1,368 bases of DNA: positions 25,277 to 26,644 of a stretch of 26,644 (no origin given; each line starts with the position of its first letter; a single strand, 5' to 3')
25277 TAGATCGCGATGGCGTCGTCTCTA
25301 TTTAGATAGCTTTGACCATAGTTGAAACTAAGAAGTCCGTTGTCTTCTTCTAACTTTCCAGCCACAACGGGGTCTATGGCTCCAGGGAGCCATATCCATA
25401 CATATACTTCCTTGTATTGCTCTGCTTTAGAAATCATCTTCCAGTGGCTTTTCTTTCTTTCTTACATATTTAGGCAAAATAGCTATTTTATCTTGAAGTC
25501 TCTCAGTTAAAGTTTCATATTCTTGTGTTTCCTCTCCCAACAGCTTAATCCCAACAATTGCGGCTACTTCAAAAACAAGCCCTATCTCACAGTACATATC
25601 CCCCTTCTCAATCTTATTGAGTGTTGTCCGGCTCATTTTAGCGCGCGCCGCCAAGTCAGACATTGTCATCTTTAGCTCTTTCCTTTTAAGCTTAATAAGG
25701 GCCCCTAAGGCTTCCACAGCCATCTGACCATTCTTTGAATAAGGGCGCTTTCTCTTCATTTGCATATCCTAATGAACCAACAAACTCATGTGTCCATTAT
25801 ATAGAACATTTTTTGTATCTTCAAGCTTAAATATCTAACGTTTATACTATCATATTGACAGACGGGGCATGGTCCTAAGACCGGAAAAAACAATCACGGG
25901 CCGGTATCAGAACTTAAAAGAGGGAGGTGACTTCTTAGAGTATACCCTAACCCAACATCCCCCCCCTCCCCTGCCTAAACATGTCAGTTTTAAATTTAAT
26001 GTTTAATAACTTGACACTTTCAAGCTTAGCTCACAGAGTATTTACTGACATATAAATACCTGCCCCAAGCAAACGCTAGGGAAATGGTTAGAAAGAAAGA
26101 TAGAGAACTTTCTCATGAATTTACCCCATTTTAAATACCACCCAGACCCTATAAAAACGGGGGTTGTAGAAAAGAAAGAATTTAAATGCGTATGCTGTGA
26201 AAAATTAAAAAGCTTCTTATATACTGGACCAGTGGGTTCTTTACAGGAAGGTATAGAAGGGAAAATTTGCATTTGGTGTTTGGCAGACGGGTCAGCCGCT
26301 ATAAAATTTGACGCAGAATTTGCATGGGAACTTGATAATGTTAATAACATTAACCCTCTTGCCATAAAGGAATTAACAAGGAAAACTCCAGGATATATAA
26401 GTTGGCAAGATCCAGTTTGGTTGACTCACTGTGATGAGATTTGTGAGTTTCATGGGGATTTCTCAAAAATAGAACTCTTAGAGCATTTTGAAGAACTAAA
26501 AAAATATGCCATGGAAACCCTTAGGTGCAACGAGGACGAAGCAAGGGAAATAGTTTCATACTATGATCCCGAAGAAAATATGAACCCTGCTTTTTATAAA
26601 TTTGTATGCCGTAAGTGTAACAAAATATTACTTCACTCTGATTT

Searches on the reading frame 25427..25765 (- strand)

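Call 15: search_protein_families(library=pfam, proteins=[window:25427-25765:-], max_evalue=0.001)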
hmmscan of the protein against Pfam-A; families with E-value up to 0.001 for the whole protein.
window:25427-25765:- (112 aa): 4 families
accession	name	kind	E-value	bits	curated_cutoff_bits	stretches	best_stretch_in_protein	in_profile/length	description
PF01381.28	HTH_3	-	1.4e-08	35.1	23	1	24-56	1-33/55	Helix-turn-helix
PF12844.13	HTH_19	-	6.9e-06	26.3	30.2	1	21-57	1-37/64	Helix-turn-helix domain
PF13560.12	HTH_31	-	0.00017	22.2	27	1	19-55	1-37/64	Helix-turn-helix domain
PF13443.12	HTH_26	-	0.00061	20.4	22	1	29-58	7-37/63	Cro/C1-type HTH DNA-binding domain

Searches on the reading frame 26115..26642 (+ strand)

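Call 15: search_protein_families(library=pfam, proteins=[window:26115-26642:+], max_evalue=0.001)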
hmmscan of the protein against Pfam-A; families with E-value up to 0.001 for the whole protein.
window:26115-26642:+ (176 aa): 1 family
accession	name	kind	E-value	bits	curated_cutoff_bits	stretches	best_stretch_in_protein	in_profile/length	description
PF03691.19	UPF0167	-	6.6e-47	160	25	1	3-176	1-173/174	Uncharacterised protein family (UPF0167)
